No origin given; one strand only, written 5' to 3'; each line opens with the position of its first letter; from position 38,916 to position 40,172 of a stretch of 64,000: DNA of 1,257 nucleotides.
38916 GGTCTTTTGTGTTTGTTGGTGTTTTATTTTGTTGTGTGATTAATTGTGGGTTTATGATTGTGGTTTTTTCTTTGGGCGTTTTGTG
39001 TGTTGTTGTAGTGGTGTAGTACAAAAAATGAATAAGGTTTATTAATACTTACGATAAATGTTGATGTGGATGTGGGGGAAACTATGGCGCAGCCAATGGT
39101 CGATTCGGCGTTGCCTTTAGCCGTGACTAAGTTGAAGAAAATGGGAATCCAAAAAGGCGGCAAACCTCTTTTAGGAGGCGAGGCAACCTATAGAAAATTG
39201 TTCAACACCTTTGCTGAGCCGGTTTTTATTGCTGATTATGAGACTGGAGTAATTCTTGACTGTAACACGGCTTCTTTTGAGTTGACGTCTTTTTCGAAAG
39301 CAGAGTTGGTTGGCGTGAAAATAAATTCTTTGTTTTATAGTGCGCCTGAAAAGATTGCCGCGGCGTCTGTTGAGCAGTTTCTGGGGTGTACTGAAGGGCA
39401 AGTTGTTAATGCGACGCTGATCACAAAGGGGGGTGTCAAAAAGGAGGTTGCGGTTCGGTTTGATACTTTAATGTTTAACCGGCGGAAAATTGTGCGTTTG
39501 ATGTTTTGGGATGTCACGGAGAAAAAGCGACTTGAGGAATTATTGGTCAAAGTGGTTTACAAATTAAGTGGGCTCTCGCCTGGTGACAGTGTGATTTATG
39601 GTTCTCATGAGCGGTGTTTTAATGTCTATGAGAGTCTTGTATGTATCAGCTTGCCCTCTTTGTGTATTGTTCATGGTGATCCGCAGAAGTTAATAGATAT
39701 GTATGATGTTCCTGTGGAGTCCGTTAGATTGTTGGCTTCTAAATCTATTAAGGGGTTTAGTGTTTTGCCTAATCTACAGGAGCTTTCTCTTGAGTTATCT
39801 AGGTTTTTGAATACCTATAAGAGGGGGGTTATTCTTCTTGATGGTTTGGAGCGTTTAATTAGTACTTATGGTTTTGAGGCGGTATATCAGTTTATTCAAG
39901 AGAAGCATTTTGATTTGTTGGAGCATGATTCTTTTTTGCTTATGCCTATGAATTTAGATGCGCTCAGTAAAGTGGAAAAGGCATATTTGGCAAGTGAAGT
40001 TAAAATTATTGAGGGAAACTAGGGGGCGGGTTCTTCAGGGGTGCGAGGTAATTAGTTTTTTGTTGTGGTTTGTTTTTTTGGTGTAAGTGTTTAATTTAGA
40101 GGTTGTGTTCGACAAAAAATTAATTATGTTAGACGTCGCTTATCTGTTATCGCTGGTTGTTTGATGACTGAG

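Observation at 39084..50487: Sensor-linked second type IV filament module: PAS-DUF835, FlaI-like ATPase, split platform, zinc-ribbon protein, KaiC-like pair, RHH and pilins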

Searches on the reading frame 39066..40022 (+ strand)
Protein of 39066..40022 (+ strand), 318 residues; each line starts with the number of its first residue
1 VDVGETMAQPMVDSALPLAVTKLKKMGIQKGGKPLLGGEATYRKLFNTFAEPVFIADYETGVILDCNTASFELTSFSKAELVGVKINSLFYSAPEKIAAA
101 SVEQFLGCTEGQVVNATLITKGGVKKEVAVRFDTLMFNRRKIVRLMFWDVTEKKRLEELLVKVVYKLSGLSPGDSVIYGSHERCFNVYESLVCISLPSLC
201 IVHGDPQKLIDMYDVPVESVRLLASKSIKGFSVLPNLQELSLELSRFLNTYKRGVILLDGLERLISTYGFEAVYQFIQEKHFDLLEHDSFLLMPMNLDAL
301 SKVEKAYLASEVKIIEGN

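Call 4: search_protein_families(library=pfam, proteins=[window:39066-40022:+], max_evalue=0.01)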
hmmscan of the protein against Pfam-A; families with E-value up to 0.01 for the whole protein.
window:39066-40022:+ (318 aa): 4 families
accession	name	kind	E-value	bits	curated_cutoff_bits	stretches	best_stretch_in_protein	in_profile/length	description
PF05763.18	DUF835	-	6e-11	42.7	33.1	1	186-311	10-135/136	Protein of unknown function (DUF835)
PF13426.13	PAS_9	-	2.5e-06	28.1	27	1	51-152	2-103/103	PAS domain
PF00989.32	PAS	-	8.1e-06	26.3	22.6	1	42-120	3-81/113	PAS fold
PF13188.13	PAS_8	-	0.00013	22.2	21.8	1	41-84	2-45/65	PAS domain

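Call 28: search_protein_families(library=ncbifam, proteins=[window:39066-40022:+], max_evalue=0.001)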
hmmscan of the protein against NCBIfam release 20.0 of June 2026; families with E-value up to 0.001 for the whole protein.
window:39066-40022:+ (318 aa): 2 families
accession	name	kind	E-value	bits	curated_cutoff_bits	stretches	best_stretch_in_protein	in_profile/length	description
TIGR00229.1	sensory_box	domain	3.1e-07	30.6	22.9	1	39-159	4-125/126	PAS domain S-box protein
NF047874.1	MASE3_PAS_HK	subfamily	1.4e-05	24.1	560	1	37-159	262-384/655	MASE3 domain-containing sensor histidine kinase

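Call 30: find_homologous_proteins(query=window:39066-40022:+, max_evalue=0.00001)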
Query window:39066-40022:+ (318 aa): 6 proteins with E <= 0.00001 among 2575 candidates.
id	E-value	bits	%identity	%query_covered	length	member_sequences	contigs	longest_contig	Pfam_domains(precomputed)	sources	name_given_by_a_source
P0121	3.5e-200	681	100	98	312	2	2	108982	PF13426.14,PF05763.19,PF00989.32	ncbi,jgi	-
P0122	8.5e-151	519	83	92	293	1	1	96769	PF13426.14,PF13188.14,PF05763.19,PF00989.32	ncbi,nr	ncbi:MAG: DUF835 domain-containing protein [Candidatus Bathyarchaeota archaeon]|nr:DUF835 domain-con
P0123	5.5e-138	477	69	100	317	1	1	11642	PF13426.14,PF05763.19,PF00989.32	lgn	-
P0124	5.2e-123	428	74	86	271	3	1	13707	PF13426.14,PF05763.19,PF00989.32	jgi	jgi:hypothetical protein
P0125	5.1e-53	198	39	87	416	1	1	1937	PF13426.14,PF13188.14,PF05763.19,PF00989.32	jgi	-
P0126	1.3e-42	164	38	80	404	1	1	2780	PF13596.13,PF08447.19,PF13426.14,PF13188.14,PF05763.19,PF08348.19,PF08448.17,PF00989.32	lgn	-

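Call 31: find_encoding_contigs(protein=P0121, flank=3000, max_places=2)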
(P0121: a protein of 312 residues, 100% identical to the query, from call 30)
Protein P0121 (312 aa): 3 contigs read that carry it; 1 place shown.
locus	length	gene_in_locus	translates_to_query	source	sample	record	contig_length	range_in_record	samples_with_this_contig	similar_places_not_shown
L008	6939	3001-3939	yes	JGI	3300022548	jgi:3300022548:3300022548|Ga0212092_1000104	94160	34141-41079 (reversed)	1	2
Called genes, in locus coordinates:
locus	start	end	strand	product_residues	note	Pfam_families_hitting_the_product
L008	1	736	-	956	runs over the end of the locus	PF00005:ABC_tran (faint), PF02463:SMC_N (faint), PF03193:RsgA_GTPase (faint), PF13191:AAA_16 (faint), PF13555:AAA_29 (faint), PF20703:nSTAND1 (faint), PF17760:UvrA_inter, PF17755:UvrA_DNA-bind, +3 more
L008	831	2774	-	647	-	PF00270:DEAD (faint), PF04851:ResIII, PF17757:UvrB_inter, PF27431:UvrB_3rd, PF00271:Helicase_C, PF12344:UvrB, PF02151:UVR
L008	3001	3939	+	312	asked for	PF00989:PAS (weak), PF13426:PAS_9 (weak), PF05763:DUF835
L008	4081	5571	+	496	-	PF00437:T2SSE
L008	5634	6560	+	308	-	PF00482:T2SSF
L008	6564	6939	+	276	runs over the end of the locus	PF00482:T2SSF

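Call 32: find_encoding_contigs(protein=P0124, flank=10000, max_places=2)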
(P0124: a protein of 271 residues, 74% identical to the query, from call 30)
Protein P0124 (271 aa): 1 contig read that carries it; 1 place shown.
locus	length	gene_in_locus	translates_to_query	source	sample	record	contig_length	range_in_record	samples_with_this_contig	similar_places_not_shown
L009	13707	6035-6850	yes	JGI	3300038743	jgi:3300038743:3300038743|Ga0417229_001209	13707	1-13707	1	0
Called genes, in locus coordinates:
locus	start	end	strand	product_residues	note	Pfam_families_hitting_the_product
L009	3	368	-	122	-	?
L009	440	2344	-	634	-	PF02934:GatB_N, PF02938:GAD, PF02637:GatB_Yqey, PF09424:YqeY (weak)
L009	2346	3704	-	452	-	PF18195:GatD_N, PF00710:Asparaginase, PF17763:Asparaginase_C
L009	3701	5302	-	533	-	PF23613:ELP3_N, PF04055:Radical_SAM, PF16199:Radical_SAM_C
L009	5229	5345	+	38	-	-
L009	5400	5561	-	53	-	PF04758:Ribosomal_S30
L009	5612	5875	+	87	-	-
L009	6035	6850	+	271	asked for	PF00989:PAS (weak), PF13426:PAS_9 (weak), PF05763:DUF835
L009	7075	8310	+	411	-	-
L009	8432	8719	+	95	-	PF04014:MazE_antitoxin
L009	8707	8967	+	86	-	PF05016:ParE_toxin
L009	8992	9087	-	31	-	-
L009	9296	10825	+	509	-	PF00437:T2SSE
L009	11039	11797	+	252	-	PF00482:T2SSF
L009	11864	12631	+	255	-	PF00482:T2SSF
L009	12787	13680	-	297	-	PF12773:DZR (faint), PF18551:TackOD1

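Call 65: predict_structure(alignment_id=A2)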
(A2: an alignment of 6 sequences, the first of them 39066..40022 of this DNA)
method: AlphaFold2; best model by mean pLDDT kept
length: 318 residues; sequences in the alignment: 6
mean_pLDDT: 75.4   pTM: 0.54
mean pLDDT of the five models: 75.4, 73.6, 73.3, 72.9, 59.8
residues with pLDDT >= 90: 86; 70-90: 154; 50-70: 33; < 50: 45
segments of 3 or more residues with pLDDT < 50: 1-42
pLDDT, mean of each block of 10 residues (from residue 1): 27 28 28 33 58 84 84 83 83 57 74 79 82 67 80 63 74 89 88 85 86 83 83 91 94 92 93 94 90 91 92 81
secondary structure, 60 per line:
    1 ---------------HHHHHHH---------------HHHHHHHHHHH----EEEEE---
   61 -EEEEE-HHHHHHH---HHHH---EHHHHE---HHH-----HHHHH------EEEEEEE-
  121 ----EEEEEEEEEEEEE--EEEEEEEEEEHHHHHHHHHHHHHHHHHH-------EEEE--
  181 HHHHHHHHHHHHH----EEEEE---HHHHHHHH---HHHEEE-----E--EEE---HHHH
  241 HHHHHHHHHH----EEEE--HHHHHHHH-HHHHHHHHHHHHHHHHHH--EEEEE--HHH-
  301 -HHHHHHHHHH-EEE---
elements in order: H16-22 H38-48 E53-57 E62-66 H68-74 H78-81 H86-89 H102-106 E113-119 E125-137 E140-149 H150-167 E175-178 H181-193 E198-202 H206-213 E220-222 E231-233 H237-250 E255-258 H261-268 H270-287 E290-294 H302-311 E313-315

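Call 67: fold_search(model_id=the predicted structure, library=pdb)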
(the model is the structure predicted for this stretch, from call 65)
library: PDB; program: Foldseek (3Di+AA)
matches with E <= 10: 1777; with E <= 0.001: 577
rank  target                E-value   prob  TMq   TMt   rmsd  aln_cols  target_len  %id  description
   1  2mwg_MODEL_1_A        5.7e-09  1.00  0.34  0.41  14.9       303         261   13  Full-Length Solution Structure Of YtvA, a LOV-Photoreceptor Protein and Regulator of Bacterial Stress Response (released 2016-05-25)
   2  4gcz_B                1.4e-08  1.00  0.34  0.29  20.9       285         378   17  Structure of a blue-light photoreceptor (released 2013-06-19)
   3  4gcz_A                2.8e-08  1.00  0.34  0.30  17.8       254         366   13  Structure of a blue-light photoreceptor (released 2013-06-19)
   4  8js5_G                4.2e-08  1.00  0.35  0.44   6.8       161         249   15  Dimeric PAS domains of oxygen sensor FixL with ferric unliganded heme (released 2024-06-26)
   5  8js5_A                4.5e-08  1.00  0.34  0.42   6.6       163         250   14  Dimeric PAS domains of oxygen sensor FixL with ferric unliganded heme (released 2024-06-26)
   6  3bwl_B                6.5e-08  1.00  0.30  0.74   2.9       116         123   14  Crystal structure of PAS domain of HTR-like protein from Haloarcula marismortui (released 2008-01-15)
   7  8js6_C                6.5e-08  1.00  0.31  0.39   7.5       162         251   14  Dimeric PAS domains of oxygen sensor FixL in complex with cyanide-bound ferric heme (released 2024-06-26)
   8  8js6_E                6.9e-08  1.00  0.35  0.44   6.1       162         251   16  Dimeric PAS domains of oxygen sensor FixL in complex with cyanide-bound ferric heme (released 2024-06-26)
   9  8js5_B                6.9e-08  1.00  0.34  0.42   6.9       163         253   15  Dimeric PAS domains of oxygen sensor FixL with ferric unliganded heme (released 2024-06-26)
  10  4hh2_B                6.9e-08  1.00  0.31  0.27   7.8       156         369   18  Structure of PpsR without the HTH motif from Rb. sphaeroides (released 2013-06-05)
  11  9cmf_A                6.9e-08  1.00  0.32  0.15   7.5       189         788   15  Substrate bound DosP (released 2024-11-20)
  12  3mfx_C                7.3e-08  1.00  0.29  0.75   3.8       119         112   16  Crystal Structure of the sensory box domain of the sensory-box/GGDEF protein SO_1695 from Shewanella oneidensis, North (released 2010-04-14)
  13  4hh3_A                7.3e-08  1.00  0.30  0.37   6.7       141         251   17  Structure of the AppA-PpsR2 core complex from Rb. sphaeroides (released 2013-06-05)
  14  4l9f                  9.3e-08  1.00  0.30  0.79   2.7       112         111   16  Structure of a SeMet derivative of PpsR Q-PAS1 from Rb. sphaeroides (released 2014-02-12)
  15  3mfx_B                9.3e-08  1.00  0.30  0.76   4.1       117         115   17  Crystal Structure of the sensory box domain of the sensory-box/GGDEF protein SO_1695 from Shewanella oneidensis, North (released 2010-04-14)
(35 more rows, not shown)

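Call 98: search_protein_families(library=padloc, proteins=[window:39066-40022:+], max_evalue=0.001)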
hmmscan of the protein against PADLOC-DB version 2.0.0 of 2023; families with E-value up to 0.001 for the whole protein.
window:39066-40022:+ (318 aa): 0 families

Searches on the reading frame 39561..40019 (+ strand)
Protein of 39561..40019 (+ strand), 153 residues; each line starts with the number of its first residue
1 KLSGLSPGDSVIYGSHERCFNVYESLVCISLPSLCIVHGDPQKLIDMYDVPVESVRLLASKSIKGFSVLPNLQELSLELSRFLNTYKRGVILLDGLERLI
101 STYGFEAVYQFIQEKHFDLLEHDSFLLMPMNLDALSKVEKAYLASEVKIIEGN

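Call 79: search_protein_representatives(protein=window:39561-40019:+)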
Query: 153 residues. Proteins with E-value up to 0.001 (for the whole library): 589; up to 1e-10: 99; up to 1e-30: 27. The best 150 are listed.
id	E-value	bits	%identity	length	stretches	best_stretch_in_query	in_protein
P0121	2.0e-93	326.1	100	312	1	1-153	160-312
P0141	2.8e-41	156.9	51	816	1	1-152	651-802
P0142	1.9e-39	151.0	48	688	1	2-150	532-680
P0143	5.0e-39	149.7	50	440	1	2-150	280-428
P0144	6.1e-39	149.4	49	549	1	1-150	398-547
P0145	1.1e-38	148.6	50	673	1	2-150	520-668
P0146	1.1e-37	145.2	49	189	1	1-151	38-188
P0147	3.5e-37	143.7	50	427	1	1-150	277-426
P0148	8.9e-37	142.3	49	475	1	2-149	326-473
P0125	1.4e-35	138.5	48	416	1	1-151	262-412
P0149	5.3e-35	136.6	47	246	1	1-150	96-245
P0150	1.9e-34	134.8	47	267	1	1-151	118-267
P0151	2.2e-34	134.6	47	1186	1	2-149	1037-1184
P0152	2.4e-34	134.5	47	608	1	2-151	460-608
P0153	6.2e-34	133.1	47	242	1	2-151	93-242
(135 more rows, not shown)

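Call 86: find_related_loci(query=A4, collection=metagenome_contigs, flank=10000)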
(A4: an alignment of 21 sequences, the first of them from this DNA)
Query A4 (153 aa) in metagenome_contigs; peptide patterns used: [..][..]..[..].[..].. (x = any residue, [..] = any of these).
600 stretches matched a pattern (row limit reached: there are more); 459 encode a relative of the query (tblastn E <= 1e-3); the best 80 are kept; 80 distinct loci.
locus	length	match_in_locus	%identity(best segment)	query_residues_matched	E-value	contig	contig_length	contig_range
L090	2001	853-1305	45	1-151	1e-41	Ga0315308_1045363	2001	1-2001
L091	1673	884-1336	46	1-151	2e-41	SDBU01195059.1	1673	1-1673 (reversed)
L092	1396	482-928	45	2-150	3e-41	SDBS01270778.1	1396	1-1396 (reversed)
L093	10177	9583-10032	45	1-150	5e-39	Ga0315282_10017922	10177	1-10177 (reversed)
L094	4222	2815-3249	46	5-151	3e-36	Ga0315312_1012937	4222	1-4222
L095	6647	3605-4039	46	5-151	1e-35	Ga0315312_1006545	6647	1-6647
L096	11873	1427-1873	38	1-150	1e-35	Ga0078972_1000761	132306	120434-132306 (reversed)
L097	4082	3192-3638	43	2-151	5e-35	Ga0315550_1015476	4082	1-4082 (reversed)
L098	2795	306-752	44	2-151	4e-35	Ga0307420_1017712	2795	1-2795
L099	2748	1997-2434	44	5-152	4e-34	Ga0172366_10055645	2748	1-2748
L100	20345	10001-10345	45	1-115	3e-30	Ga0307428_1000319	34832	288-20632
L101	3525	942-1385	40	2-150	4e-28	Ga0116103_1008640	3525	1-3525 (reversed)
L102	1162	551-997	38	2-151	1e-27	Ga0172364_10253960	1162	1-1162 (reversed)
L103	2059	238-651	40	3-141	3e-26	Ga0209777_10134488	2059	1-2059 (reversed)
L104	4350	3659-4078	39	1-141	1e-25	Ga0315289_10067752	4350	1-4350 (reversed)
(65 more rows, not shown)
